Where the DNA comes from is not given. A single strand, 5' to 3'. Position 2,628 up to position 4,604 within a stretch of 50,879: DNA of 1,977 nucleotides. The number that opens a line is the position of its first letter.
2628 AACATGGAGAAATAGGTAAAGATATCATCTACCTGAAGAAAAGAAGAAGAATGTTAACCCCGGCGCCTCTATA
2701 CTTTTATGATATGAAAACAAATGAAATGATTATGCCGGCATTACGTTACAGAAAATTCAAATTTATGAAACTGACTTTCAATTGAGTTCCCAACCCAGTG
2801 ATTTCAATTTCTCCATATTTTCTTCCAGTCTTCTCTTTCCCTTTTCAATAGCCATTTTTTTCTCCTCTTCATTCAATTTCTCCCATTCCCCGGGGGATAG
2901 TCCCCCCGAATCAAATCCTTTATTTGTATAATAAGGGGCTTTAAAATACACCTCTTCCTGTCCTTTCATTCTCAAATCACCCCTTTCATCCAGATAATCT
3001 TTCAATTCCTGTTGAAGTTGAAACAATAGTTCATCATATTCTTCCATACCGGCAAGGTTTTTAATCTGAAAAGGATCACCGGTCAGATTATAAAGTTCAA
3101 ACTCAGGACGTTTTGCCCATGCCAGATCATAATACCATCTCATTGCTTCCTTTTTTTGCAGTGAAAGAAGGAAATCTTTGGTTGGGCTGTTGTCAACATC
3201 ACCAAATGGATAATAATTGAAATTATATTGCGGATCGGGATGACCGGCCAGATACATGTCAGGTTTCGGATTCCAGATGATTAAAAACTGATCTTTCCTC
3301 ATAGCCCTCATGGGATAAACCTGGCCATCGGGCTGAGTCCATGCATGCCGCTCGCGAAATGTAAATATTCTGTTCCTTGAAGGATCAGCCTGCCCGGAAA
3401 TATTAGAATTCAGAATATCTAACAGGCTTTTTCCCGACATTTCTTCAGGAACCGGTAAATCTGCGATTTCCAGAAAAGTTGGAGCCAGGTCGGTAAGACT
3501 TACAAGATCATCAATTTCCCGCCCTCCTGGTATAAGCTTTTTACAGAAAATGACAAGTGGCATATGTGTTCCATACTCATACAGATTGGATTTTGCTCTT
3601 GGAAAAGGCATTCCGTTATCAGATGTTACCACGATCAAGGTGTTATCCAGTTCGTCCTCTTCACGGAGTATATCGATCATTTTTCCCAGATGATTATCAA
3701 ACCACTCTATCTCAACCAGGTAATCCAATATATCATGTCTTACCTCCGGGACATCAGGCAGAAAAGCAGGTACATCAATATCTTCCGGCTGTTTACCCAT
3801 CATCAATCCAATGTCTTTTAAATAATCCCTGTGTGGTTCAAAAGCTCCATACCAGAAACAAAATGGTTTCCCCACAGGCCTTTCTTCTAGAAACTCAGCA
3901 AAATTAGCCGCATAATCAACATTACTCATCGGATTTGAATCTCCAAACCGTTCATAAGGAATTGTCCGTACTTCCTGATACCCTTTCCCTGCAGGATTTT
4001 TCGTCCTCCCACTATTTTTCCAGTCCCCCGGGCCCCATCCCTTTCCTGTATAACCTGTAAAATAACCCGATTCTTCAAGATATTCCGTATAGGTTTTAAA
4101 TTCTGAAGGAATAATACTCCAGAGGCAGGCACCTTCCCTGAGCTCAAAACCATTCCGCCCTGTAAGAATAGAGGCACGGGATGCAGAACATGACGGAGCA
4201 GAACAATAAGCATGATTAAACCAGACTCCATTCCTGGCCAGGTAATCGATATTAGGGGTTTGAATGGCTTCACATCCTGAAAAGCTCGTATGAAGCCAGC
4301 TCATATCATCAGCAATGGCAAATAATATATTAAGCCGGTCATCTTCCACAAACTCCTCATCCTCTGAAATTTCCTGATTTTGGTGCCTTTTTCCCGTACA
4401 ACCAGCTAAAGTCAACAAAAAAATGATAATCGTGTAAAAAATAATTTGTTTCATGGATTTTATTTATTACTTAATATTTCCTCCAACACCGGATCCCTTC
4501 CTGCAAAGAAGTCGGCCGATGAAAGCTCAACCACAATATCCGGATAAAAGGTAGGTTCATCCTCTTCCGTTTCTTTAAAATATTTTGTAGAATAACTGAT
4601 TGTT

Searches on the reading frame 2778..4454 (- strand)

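Call 71: search_protein_families(library=pfam, proteins=[window:2778-4454:-], max_evalue=0.00001)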
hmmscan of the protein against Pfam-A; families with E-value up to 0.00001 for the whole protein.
window:2778-4454:- (558 aa): 3 families
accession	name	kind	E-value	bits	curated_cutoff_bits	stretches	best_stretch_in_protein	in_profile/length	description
PF00884.28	Sulfatase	-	4e-34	118.7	25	1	42-332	2-300/301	Sulfatase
PF16347.10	SGSH_C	-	2.7e-16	60.5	29.3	1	288-355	8-75/154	N-sulphoglucosamine sulphohydrolase, C-terminal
PF01663.27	Phosphodiest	-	1e-06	29.1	23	0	248-283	187-222/342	Type I phosphodiesterase / nucleotide pyrophosphatase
